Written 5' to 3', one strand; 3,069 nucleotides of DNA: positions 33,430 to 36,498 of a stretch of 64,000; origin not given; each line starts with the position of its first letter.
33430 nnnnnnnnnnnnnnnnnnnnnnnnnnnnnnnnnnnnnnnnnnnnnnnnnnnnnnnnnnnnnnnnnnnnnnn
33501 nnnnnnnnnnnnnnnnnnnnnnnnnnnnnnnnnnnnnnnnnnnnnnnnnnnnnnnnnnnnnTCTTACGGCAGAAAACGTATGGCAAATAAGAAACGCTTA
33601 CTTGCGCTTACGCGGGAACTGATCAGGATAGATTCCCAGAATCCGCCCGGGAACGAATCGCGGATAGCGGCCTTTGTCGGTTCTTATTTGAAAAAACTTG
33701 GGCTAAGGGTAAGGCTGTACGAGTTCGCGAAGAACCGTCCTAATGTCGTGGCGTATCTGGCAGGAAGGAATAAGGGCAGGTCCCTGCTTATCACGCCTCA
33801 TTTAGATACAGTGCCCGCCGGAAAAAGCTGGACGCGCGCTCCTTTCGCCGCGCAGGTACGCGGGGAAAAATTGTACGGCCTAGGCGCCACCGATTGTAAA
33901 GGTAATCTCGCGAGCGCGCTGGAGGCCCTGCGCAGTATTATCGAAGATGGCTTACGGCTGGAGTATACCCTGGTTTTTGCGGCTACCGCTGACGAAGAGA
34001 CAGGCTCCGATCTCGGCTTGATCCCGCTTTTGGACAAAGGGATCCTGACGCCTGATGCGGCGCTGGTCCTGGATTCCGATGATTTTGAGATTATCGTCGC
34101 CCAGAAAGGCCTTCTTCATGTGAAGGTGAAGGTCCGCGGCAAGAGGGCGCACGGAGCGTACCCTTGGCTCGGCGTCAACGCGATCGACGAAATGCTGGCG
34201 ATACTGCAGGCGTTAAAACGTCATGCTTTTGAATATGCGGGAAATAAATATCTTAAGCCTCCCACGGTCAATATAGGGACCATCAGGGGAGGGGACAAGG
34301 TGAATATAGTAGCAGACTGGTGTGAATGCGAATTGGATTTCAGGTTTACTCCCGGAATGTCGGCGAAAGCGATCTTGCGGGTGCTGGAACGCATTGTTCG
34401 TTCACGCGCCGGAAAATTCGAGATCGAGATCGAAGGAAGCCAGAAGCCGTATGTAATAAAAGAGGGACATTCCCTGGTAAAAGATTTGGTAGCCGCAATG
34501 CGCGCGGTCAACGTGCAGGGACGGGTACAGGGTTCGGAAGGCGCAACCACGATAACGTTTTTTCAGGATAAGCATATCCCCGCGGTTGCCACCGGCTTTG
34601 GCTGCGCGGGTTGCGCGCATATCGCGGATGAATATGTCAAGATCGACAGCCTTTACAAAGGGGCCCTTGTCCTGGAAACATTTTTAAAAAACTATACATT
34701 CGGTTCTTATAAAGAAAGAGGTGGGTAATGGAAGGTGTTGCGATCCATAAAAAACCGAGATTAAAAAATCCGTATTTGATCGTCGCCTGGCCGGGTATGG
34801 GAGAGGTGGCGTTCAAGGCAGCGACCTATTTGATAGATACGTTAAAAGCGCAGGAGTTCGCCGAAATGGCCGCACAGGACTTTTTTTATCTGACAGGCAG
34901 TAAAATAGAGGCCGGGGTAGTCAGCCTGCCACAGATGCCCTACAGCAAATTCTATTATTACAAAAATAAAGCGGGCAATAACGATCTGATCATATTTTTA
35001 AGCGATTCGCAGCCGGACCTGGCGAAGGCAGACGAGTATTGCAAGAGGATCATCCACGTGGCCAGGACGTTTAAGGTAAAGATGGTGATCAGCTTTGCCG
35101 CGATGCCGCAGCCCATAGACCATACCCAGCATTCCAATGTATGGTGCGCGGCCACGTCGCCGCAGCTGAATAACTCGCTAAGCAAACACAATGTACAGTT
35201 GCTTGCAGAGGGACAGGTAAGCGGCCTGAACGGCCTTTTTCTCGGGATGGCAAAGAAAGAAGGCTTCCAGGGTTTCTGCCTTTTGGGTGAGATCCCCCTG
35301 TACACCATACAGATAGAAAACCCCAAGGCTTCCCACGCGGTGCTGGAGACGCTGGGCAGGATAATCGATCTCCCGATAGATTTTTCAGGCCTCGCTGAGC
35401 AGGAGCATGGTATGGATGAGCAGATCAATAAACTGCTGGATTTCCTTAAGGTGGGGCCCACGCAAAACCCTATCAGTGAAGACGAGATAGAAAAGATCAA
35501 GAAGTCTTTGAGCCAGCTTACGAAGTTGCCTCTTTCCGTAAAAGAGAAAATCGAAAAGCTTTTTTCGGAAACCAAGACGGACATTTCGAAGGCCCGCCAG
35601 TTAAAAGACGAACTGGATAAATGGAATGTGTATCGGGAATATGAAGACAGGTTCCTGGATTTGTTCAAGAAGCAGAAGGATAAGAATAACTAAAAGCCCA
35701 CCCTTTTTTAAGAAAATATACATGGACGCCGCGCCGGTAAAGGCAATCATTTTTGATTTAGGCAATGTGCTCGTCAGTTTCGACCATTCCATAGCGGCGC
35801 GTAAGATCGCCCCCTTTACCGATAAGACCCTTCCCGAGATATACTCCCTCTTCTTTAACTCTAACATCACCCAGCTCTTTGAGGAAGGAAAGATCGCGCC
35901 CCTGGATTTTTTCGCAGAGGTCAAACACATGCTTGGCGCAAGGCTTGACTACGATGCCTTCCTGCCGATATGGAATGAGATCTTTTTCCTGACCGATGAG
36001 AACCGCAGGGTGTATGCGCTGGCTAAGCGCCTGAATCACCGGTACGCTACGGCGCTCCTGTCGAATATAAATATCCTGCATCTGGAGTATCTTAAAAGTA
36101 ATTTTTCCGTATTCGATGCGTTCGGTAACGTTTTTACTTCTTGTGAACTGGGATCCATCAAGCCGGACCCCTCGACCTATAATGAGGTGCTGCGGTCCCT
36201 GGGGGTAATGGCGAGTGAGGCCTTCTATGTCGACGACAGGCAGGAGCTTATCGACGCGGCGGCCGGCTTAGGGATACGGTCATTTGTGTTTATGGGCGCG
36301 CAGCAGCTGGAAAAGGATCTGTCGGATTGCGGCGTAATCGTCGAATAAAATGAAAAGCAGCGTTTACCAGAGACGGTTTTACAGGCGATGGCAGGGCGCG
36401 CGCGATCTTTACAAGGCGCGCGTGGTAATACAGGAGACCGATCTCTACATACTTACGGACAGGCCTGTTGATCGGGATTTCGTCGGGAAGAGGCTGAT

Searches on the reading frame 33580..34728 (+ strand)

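Call 5: search_protein_families(library=pfam, proteins=[window:33580-34728:+], max_evalue=0.01)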
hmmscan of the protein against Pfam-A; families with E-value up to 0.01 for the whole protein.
window:33580-34728:+ (382 aa): 3 families
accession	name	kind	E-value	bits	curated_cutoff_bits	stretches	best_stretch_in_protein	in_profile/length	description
PF01546.33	Peptidase_M20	-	1.6e-33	116.8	24.6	1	73-370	4-205/206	Peptidase family M20/M25/M40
PF07687.19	M20_dimer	-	9.3e-26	90.3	21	1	173-279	1-105/107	Peptidase dimerisation domain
PF04389.22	Peptidase_M28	-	3.5e-08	33.8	21.3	1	55-142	1-69/193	Peptidase family M28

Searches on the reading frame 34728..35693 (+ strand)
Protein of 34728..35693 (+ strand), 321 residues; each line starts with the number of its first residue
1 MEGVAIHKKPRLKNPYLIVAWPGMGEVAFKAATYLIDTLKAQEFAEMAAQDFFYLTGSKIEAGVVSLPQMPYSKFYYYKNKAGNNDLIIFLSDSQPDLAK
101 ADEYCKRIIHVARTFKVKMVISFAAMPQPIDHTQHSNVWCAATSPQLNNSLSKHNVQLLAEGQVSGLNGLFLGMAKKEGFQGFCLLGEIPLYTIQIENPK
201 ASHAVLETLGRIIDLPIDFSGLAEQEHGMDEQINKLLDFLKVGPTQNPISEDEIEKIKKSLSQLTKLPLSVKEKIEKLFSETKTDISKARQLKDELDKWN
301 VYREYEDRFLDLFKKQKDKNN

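Call 5: search_protein_families(library=pfam, proteins=[window:34728-35693:+], max_evalue=0.01)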
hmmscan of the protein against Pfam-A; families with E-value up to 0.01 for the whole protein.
window:34728-35693:+ (321 aa): 2 families
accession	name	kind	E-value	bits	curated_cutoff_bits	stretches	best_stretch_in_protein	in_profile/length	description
PF09754.15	PAC2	-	9.3e-38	130.6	25.8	1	17-236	1-214/215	PAC2 family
PF11932.13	DUF3450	-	0.0071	16.1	32.6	0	251-316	15-80/241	Protein of unknown function (DUF3450)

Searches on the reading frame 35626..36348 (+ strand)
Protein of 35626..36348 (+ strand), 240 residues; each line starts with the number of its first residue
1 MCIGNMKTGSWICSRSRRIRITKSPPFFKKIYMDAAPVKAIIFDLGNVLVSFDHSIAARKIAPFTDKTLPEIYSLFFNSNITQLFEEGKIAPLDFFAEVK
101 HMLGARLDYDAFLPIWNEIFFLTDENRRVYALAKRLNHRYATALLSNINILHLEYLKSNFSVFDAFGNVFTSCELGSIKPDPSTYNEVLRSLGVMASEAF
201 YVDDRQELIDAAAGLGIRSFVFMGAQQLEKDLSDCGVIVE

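Call 5: search_protein_families(library=pfam, proteins=[window:35626-36348:+], max_evalue=0.01)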
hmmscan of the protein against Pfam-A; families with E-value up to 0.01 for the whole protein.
window:35626-36348:+ (240 aa): 2 families
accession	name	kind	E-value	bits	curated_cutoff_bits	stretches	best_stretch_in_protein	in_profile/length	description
PF00702.32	Hydrolase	-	1.8e-11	45.2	26.4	1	38-216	1-191/191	haloacid dehalogenase-like hydrolase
PF13419.12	HAD_2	-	2e-08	35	23.8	1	63-220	31-176/178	Haloacid dehalogenase-like hydrolase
